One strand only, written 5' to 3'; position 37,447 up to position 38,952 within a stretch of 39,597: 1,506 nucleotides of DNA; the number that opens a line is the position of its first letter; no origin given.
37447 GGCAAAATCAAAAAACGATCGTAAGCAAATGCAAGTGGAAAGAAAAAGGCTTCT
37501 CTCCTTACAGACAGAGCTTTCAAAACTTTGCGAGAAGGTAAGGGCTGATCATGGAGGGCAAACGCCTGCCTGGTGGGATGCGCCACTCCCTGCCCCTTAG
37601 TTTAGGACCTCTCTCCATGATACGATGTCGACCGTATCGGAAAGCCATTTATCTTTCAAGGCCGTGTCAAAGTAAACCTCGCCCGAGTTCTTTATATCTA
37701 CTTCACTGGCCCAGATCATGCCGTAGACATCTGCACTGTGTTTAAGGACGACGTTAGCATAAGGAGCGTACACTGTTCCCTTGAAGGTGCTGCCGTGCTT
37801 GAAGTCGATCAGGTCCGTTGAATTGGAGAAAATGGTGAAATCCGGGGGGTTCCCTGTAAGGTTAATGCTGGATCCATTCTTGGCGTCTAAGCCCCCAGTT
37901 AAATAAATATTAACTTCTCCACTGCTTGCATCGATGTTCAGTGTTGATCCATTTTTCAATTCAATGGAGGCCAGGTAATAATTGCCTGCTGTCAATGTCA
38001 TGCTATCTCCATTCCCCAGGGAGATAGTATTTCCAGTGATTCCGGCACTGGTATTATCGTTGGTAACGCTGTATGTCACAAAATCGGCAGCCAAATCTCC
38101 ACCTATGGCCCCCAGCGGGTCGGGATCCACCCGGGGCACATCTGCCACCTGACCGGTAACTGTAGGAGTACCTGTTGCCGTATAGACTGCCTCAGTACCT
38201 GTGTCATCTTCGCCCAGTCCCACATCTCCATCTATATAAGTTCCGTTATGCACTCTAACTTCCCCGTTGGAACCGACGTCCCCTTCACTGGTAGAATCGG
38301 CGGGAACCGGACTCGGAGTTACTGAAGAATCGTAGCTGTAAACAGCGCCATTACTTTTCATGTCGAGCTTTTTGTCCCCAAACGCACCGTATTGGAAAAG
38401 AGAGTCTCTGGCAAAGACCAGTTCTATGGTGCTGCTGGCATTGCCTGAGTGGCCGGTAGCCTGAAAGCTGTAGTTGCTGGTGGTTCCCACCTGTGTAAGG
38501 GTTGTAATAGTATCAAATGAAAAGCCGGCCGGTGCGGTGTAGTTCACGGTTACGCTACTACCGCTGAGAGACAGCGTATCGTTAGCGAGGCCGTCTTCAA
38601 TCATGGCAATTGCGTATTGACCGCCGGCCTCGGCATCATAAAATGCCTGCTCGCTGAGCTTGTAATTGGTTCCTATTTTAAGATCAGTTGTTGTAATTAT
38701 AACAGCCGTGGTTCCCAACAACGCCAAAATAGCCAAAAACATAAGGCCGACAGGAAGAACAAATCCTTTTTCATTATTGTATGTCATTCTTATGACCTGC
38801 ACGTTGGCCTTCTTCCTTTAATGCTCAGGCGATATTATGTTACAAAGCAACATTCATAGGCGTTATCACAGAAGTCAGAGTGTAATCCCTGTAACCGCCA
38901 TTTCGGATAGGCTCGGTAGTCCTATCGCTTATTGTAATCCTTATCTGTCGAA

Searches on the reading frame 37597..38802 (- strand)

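Call 10: search_protein_families(library=pfam, proteins=[window:37597-38802:-], max_evalue=0.001)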
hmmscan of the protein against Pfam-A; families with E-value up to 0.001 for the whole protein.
window:37597-38802:- (401 aa): 2 families
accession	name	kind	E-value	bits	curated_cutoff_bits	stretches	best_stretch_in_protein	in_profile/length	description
PF23981.1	DUF7305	-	3.8e-20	73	27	1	280-384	80-184/185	Domain of unknown function (DUF7305)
PF14341.11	PilX_N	-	2e-07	31.3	25.5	1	12-60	1-49/51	PilX N-terminal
